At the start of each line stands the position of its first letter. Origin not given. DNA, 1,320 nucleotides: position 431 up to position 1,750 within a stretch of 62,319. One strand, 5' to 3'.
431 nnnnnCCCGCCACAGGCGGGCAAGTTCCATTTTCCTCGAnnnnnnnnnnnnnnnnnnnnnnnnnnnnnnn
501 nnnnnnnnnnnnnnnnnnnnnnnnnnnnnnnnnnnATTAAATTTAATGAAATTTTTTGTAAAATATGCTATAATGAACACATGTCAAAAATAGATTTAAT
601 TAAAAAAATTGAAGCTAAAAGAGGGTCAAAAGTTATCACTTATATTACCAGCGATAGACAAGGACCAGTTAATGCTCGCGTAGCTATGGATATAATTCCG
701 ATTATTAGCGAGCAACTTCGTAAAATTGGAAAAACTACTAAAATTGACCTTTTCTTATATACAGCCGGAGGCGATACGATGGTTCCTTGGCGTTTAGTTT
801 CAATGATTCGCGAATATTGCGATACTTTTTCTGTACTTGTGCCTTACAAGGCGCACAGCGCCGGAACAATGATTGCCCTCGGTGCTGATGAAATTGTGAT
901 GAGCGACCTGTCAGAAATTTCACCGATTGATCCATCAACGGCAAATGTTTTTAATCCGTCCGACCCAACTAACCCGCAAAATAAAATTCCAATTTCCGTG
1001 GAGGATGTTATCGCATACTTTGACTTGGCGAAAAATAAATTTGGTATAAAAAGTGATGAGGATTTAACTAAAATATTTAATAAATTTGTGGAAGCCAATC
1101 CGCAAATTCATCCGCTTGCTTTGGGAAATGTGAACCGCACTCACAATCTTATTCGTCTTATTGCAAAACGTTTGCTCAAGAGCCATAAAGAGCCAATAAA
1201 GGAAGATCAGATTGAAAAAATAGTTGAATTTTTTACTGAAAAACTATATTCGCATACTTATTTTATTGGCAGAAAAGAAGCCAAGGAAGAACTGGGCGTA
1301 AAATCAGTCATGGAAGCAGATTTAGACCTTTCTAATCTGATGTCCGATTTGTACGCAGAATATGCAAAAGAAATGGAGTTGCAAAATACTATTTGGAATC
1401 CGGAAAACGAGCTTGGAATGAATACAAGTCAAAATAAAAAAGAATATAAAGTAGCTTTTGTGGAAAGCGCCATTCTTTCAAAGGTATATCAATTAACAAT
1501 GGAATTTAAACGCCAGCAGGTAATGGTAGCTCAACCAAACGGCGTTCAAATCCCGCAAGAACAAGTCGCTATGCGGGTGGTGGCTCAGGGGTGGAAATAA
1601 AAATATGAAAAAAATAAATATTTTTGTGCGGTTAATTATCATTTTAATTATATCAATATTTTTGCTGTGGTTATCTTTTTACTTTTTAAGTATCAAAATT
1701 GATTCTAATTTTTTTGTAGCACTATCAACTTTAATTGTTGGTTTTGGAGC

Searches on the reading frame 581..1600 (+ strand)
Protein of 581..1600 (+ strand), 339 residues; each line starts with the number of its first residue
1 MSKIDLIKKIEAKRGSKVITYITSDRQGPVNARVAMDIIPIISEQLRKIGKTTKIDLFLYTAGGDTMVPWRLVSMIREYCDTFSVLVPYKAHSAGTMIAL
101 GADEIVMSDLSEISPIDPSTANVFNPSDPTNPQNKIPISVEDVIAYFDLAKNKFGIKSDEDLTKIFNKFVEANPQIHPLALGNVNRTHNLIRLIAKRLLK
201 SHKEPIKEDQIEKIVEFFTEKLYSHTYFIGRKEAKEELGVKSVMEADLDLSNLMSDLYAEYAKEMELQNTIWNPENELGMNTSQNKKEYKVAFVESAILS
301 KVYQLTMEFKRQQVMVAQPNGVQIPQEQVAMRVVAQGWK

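Call 3: search_protein_families(library=pfam, proteins=[window:581-1600:+], max_evalue=0.1)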
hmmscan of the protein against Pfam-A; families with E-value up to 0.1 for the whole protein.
window:581-1600:+ (339 aa): 3 families
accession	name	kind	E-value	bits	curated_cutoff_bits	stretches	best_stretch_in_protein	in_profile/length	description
PF01972.22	SDH_protease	-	8.7e-16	58.2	31.3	1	3-138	37-177/286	ClpP-like SDH-type serine proteinase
PF25145.1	NfeD1b_N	-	0.007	16.4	40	1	57-113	36-92/189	NfeD1b, N-terminal domain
PF17435.7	CT_584-like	-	0.03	14.5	25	1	179-217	130-168/183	CT_584-like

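Call 4: search_protein_families(library=padloc, proteins=[window:581-1600:+], max_evalue=0.1)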
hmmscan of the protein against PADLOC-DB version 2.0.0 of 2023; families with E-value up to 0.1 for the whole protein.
window:581-1600:+ (339 aa): 1 family
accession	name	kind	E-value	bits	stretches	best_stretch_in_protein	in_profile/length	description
PDLC01556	Cas6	-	0.0043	15.2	1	205-253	15-63/199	"CAS-I,CAS-II,CAS-III,CAS-IV,CAS-V,CAS-VI; crRNAmaturation"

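Call 16: search_protein_families(library=ncbifam, proteins=[window:581-1600:+], max_evalue=0.1)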
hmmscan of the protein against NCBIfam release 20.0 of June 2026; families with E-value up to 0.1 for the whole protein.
window:581-1600:+ (339 aa): 3 families
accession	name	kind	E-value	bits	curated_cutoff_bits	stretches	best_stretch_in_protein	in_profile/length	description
NF047768.1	Clp_like_SDH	equivalog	4.5e-20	72.2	250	2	3-127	24-153/260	SDH family Clp fold serine proteinase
NF045542.1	Clp_rel_HeadMat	equivalog_domain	1e-06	28.8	120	1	42-111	23-93/165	head maturation protease, ClpP-related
NF047641.1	FFLEE_fam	subfamily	0.001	18.6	55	1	186-235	4-53/198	FFLEELY motif protein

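Call 17: search_protein_families(library=phrogs, proteins=[window:581-1600:+], max_evalue=0.1)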
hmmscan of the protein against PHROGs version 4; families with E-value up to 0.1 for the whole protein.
window:581-1600:+ (339 aa): 7 families
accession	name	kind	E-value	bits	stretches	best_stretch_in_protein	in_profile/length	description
phrog_11747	-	unknown function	5.5e-38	131.8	1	6-260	11-257/290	-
phrog_21683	-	unknown function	3.9e-18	66.6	2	35-117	21-103/337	-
phrog_1684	-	head and packaging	3.7e-07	30.9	1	42-111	63-131/284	head maturation protease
phrog_1827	-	other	7.7e-06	26.4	1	43-112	43-112/202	ATP-dependent protease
phrog_3348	-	unknown function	0.034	14.4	1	45-109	59-124/386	-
phrog_2976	-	head and packaging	0.054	14.2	0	43-113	42-112/394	head maturation protease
phrog_668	-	DNA, RNA and nucleotide metabolism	0.074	13.7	0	198-241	34-76/181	HTH DNA binding protein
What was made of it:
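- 581..1600 (+): P1, an SDH-family ClpP-fold serine protease (339 aa). Cargo module 1, conserved component. Pfam PF01972 at 8.7e-16; phrog_11747 at 5.5e-38 (calls 3, 17).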

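Call 29: find_homologous_proteins(query=window:581-1600:+, max_evalue=1e-10)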
Query window:581-1600:+ (339 aa): 2759 proteins with E <= 1e-10 among 4112 candidates; the best 120 are listed.
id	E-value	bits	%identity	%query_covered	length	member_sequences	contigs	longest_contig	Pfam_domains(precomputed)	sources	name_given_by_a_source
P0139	8.9e-211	717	95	100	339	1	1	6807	PF01972.22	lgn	-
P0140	1.1e-203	694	92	100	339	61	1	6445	PF01972.22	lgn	-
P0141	9.8e-203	690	91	100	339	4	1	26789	PF01972.22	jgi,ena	-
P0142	2.6e-201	686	89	100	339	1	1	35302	PF01972.22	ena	-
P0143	7.9e-199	678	90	100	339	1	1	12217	PF01972.22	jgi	jgi:ClpP class serine protease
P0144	1.2e-198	677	90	100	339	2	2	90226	PF01972.22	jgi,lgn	jgi:ClpP class serine protease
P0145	2.2e-197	673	89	100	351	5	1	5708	PF01972.22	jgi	-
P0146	3.0e-197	672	89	100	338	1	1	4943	PF01972.22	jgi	-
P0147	6.8e-196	668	88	100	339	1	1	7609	PF01972.22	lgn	-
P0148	1.1e-195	667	87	100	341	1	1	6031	PF01972.22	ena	-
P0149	3.3e-195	666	86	100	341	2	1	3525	PF01972.22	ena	-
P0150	3.9e-195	666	88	100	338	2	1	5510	PF01972.22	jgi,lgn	-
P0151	3.4e-194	662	87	100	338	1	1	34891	PF01972.22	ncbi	-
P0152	5.5e-194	662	87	100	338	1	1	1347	PF01972.22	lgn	-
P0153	2.6e-193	660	89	100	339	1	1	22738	PF01972.22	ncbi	-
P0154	4.3e-193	659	87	100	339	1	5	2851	PF01972.22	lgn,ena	-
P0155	8.5e-193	658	87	100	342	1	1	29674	PF01972.22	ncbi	-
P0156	1.2e-192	657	88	100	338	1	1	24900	PF01972.22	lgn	-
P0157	1.3e-191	654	84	100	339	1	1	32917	PF01972.22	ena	-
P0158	3.2e-191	653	87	100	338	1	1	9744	PF01972.22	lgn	-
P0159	3.5e-191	653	85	100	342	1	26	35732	PF01972.22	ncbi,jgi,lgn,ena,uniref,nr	ncbi:MAG: hypothetical protein A2431_00535 [Candidatus Zambryskibacteria bacterium RIFOXYC1_FULL_39_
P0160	3.9e-191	652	87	100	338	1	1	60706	PF01972.22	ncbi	ncbi:MAG: hypothetical protein V1649_02070 [Patescibacteria group bacterium]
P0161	4.7e-191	652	84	100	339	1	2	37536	PF01972.22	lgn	-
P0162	5.1e-191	652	86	100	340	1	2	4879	PF01972.22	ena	-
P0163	1.1e-190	651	87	100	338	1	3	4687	PF01972.22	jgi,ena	-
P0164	1.1e-190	651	85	100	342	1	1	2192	PF01972.22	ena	-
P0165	1.8e-190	650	86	100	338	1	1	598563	PF01972.22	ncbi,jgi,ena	ncbi:MAG: hypothetical protein WC447_00635 [Candidatus Paceibacterota bacterium]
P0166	1.8e-190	650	86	100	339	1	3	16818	PF01972.22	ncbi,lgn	-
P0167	1.9e-190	650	88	100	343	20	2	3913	PF01972.22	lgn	-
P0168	2.0e-190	650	87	100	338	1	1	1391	PF01972.22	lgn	-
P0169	4.3e-190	649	85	100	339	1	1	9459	PF01972.22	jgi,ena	-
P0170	4.4e-190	649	85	100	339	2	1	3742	PF01972.22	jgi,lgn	jgi:ClpP class serine protease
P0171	7.4e-190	648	85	100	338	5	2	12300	PF01972.22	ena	-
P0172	8.4e-190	648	86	100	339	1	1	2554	PF01972.22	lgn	-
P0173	2.5e-189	646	87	100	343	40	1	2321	PF01972.22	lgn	-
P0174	1.3e-188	644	85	100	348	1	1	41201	PF01972.22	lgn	-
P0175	3.6e-187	639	86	100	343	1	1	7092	PF01972.22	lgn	-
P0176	3.8e-187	639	85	100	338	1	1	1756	PF01972.22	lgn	-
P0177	1.5e-186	637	82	100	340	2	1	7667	PF01972.22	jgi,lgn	jgi:hypothetical protein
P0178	6.3e-186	635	85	100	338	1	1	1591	PF01972.22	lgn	-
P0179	2.1e-185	634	83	100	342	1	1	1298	PF01972.22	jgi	-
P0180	3.1e-185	633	83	100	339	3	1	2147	PF01972.22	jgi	jgi:ClpP class serine protease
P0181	3.8e-185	633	82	100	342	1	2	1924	PF01972.22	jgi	jgi:hypothetical protein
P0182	5.9e-185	632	82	100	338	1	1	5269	PF01972.22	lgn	-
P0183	8.6e-185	632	82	100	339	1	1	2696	PF01972.22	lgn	-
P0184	2.2e-184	630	84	100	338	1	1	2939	PF01972.22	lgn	-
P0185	4.7e-184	629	82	100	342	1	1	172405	PF01972.22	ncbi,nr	ncbi:MAG: hypothetical protein Q7S57_01345 [bacterium]|nr:hypothetical protein [bacterium]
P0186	1.3e-183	628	82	100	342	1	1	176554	PF01972.22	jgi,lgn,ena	-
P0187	2.0e-182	624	82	100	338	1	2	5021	PF01972.22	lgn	-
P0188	5.8e-182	622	83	100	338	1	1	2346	PF01972.22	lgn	-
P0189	7.7e-182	622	80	100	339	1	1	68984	PF01972.22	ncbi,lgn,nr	ncbi:MAG: hypothetical protein PHR47_01105 [Candidatus Pacebacteria bacterium]|nr:hypothetical prote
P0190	7.8e-181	619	81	100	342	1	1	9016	PF01972.22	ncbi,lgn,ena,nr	ncbi:MAG: hypothetical protein US25_C0029G0010 [Candidatus Moranbacteria bacterium GW2011_GWE1_36_7]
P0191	3.0e-180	617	79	100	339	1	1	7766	PF01972.22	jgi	jgi:hypothetical protein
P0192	8.5e-180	615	82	100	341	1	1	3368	PF01972.22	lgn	-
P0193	1.1e-179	615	82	100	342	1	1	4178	PF01972.22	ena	-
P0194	2.7e-179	614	80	100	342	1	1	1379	PF01972.22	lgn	-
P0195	3.4e-179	613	83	100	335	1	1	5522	PF01972.22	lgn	-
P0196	3.8e-179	613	80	100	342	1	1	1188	PF01972.22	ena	-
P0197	2.8e-177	607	80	100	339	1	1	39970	PF01972.22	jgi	jgi:hypothetical protein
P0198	8.6e-177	605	79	100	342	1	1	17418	PF01972.22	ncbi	-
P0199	1.4e-176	605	80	100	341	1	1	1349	PF01972.22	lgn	-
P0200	7.0e-176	602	80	100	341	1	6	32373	PF01972.22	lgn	-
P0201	3.9e-175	600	77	100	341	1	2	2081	PF01972.22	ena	-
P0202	4.9e-175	600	78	100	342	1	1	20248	PF01972.22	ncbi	-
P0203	8.9e-175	599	79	100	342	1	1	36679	PF01972.22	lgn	-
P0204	1.4e-174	598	78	100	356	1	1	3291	PF01972.22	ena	-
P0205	4.1e-174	596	78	100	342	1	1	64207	PF01972.22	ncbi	-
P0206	8.9e-174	595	79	100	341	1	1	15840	PF01972.22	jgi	jgi:hypothetical protein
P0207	1.3e-172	592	77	100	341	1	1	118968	PF01972.22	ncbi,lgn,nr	ncbi:MAG: hypothetical protein Q7S48_00360 [bacterium]|nr:hypothetical protein [bacterium]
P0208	8.6e-172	589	78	100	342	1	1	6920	PF01972.22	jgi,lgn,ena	-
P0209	4.5e-171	587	79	100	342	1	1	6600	PF01972.22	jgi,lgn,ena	-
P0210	3.0e-170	584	78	100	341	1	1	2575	PF01972.22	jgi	jgi:ClpP class serine protease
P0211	1.3e-169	582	78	95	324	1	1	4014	PF01972.22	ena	-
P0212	1.5e-169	582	77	100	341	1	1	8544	PF01972.22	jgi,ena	-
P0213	1.9e-169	581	77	100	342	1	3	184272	PF01972.22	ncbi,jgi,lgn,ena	-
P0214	2.8e-169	581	76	100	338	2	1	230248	PF01972.22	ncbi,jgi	ncbi:MAG: hypothetical protein WC089_00895 [Candidatus Paceibacterota bacterium]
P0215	2.9e-169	581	75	100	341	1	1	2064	PF01972.22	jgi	-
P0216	3.3e-169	580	75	100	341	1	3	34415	PF01972.22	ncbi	-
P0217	7.1e-169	579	77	99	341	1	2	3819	PF01972.22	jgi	jgi:ClpP class serine protease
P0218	8.7e-169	579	75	100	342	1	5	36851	PF01972.22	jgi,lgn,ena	-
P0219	1.0e-168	579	76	100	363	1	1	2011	PF01972.22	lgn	-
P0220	1.9e-168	578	77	100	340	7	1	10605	PF01972.22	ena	-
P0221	2.8e-168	577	75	100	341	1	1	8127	PF01972.22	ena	-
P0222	3.0e-168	577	75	100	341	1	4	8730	PF01972.22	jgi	-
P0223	3.6e-168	577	75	100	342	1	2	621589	PF01972.22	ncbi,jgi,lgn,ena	-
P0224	4.9e-168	577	75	100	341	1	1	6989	PF01972.22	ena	-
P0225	5.0e-168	576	76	100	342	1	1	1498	PF01972.22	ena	-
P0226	6.2e-168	576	76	100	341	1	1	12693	PF01972.22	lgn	-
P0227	8.5e-168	576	76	100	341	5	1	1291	PF01972.22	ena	-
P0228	8.5e-168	576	75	100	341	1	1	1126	PF01972.22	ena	-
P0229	9.1e-168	576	76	100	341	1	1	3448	PF01972.22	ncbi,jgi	jgi:hypothetical protein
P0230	1.1e-167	575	75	100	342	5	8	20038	PF01972.22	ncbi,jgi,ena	-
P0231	1.2e-167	575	75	100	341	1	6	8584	PF01972.22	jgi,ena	-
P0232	1.3e-167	575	75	100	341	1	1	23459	PF01972.22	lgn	-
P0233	1.3e-167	575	75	100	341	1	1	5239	PF01972.22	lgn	-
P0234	1.6e-167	575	74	100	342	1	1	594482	PF01972.22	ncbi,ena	-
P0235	1.9e-167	575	75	100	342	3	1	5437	PF01972.22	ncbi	-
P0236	2.0e-167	575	75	100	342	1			PF01972.22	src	-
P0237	2.0e-167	574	86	88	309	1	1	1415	PF01972.22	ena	-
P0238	2.6e-167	574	74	100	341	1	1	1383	PF01972.22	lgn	-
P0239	2.8e-167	574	76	100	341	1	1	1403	PF01972.22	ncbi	-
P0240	3.3e-167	574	76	100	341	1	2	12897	PF01972.22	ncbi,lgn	-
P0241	3.3e-167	574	78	100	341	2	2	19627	PF01972.22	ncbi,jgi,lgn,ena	-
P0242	3.3e-167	574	75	100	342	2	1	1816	PF01972.22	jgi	-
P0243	3.9e-167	574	75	100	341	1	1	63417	PF01972.22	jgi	-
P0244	4.2e-167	573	75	100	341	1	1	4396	PF01972.22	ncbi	-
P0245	5.2e-167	573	75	100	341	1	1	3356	PF01972.22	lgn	-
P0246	5.2e-167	573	75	100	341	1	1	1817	PF01972.22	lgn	-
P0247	5.5e-167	573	75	100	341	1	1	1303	PF01972.22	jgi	jgi:hypothetical protein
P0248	5.6e-167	573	75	100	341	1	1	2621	PF01972.22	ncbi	-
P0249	5.7e-167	573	74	100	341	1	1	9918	PF01972.22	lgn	-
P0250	6.1e-167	573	77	99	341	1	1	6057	PF01972.22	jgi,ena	-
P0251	7.5e-167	573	76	100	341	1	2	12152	PF01972.22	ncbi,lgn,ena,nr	ncbi:hypothetical protein KJ636_04220 [Patescibacteria group bacterium]|nr:hypothetical protein [Pat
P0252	7.7e-167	573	76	100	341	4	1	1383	PF01972.22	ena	-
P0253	7.9e-167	573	75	100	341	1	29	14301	PF01972.22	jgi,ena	-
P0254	9.0e-167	572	74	100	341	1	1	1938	PF01972.22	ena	-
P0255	1.0e-166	572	75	100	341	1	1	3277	PF01972.22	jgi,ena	-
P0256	1.1e-166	572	75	100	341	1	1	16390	PF01972.22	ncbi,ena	-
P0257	1.2e-166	572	76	100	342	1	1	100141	PF01972.22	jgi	-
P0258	1.2e-166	572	75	100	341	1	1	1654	PF01972.22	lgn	-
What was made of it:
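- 581..1600 (+): 2759 relatives, and the best 120 are 74-95% identical (call 29).
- The protease is 74-95% identical across lineages (call 29), which is atypical for a fast-evolving defence gene.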

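Call 31: find_related_loci(query=window:581-1600:+, collection=genome_contigs, flank=10000)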
Query window:581-1600:+ (339 aa) in genome_contigs; peptide patterns used: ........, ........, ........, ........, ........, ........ (x = any residue, [..] = any of these).
160 stretches matched a pattern; 25 encode a relative of the query (tblastn E <= 1e-3); 25 distinct loci.
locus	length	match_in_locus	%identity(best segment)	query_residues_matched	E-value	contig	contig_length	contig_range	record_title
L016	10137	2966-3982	92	1-339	0e+0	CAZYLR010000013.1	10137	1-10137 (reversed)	MAG TPA_asm: uncultured Candidatus Saccharibacteria bacterium isolate SRP050083_co2_396 genome assembly, contig: NODE_53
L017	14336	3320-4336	91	1-339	0e+0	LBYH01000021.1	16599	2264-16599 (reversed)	MAG: Parcubacteria group bacterium GW2011_GWA2_40_143 UT83_C0021, whole genome shotgun sequence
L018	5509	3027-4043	89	1-339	0e+0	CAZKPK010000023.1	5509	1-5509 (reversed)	MAG TPA_asm: uncultured Candidatus Saccharibacteria bacterium isolate SRP269290_co1_320 genome assembly, contig: NODE_26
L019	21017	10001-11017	88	1-339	0e+0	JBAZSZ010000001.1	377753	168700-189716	MAG: Candidatus Paceibacterota bacterium isolate SO_2017_GW1_189 NODE_190_length_377753_cov_4.692738_OW334_2017, whole g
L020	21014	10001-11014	91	1-338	0e+0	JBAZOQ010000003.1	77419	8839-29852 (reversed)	MAG: Candidatus Paceibacterota bacterium isolate SO_2017_SWC_1 scaffold_355_c1_LP-4_2017, whole genome shotgun sequence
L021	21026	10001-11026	85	1-339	0e+0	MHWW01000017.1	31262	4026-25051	MAG: Candidatus Zambryskibacteria bacterium RIFOXYC1_FULL_39_10 rifoxyc1_full_scaffold_464, whole genome shotgun sequenc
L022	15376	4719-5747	87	1-339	0e+0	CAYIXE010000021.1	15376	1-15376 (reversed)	MAG TPA_asm: uncultured Gammaproteobacteria bacterium isolate ERP119705_co7_214 genome assembly, contig: NODE_3214_lengt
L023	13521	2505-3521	86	1-339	0e+0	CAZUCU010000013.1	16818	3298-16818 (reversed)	MAG TPA_asm: uncultured Candidatus Saccharibacteria bacterium isolate SRP263991_co1_16 genome assembly, contig: NODE_512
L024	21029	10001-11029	87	1-339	0e+0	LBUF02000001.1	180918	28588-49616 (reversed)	MAG: Parcubacteria group bacterium GW2011_GWA2_38_13b GWA2_OD1-rel_38_13_curated_1, whole genome shotgun sequence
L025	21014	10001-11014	76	1-339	7e-180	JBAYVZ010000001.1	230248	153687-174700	MAG: Candidatus Paceibacterota bacterium isolate SO_2016_LW3_71 scaffold00065_LW162_2016, whole genome shotgun sequence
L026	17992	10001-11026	75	1-339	1e-176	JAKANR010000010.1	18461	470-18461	MAG: bacterium isolate WY5.bin86 NODE_4843_length_18461_cov_1.759081, whole genome shotgun sequence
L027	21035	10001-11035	74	1-339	2e-176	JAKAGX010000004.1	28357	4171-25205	MAG: bacterium isolate WY2.bin70 NODE_2170_length_28357_cov_1.520227, whole genome shotgun sequence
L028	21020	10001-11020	72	1-338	3e-171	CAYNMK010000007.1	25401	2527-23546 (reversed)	MAG TPA_asm: uncultured Candidatus Saccharibacteria bacterium isolate binchicken_co53_88 genome assembly, contig: NODE_8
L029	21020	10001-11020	72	1-339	6e-170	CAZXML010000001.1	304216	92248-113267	MAG TPA_asm: uncultured Gammaproteobacteria bacterium isolate SRP119689_co1_192 genome assembly, contig: NODE_10_length_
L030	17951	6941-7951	72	5-339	4e-169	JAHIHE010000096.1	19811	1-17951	MAG: Patescibacteria group bacterium isolate KR11_N3.mb.38 KR11_N3.mb.38_k141_189398, whole genome shotgun sequence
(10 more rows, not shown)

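Call 37: search_protein_families(library=pfam, alignment_id=A1, max_evalue=0.001)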
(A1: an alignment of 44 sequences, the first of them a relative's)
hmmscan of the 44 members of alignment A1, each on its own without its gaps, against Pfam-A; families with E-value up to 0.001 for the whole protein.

A. member 1, L016:3990-4256:+ (88 aa): 0 families

B. families by the number of members that match (of 44 scanned): 16 families
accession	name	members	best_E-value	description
PF22091.2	DUF6941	5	6.3e-23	Family of unknown function (DUF6941)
PF09903.14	DUF2130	3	6.4e-56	Uncharacterized protein conserved in bacteria (DUF2130)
PF03652.20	RuvX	1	9.2e-32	Holliday junction resolvase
PF20385.3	DUF6680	1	8.7e-23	Family of unknown function (DUF6680)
PF12961.13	DUF3850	1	4.6e-16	Domain of unknown function (DUF3850)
PF01814.28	Hemerythrin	1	4.4e-14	Hemerythrin HHE cation binding domain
PF10097.14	DUF2335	1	6.1e-10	Predicted membrane protein (DUF2335)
PF02498.22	Bro-N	1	1.1e-06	BRO family, N-terminal domain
PF04266.20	ASCH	1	2.5e-05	ASCH domain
PF10730.14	DUF2521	1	2.7e-05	Protein of unknown function (DUF2521)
PF07200.18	Mod_r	1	5e-05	Modifier of rudimentary (Mod(r)) protein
PF10779.14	XhlA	1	6.3e-05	Haemolysin XhlA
PF11155.13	DUF2935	1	0.00051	Domain of unknown function (DUF2935)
PF13600.11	DUF4140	1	0.00063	N-terminal domain of unknown function (DUF4140)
PF08702.15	Fib_alpha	1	0.00073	Fibrinogen alpha/beta chain family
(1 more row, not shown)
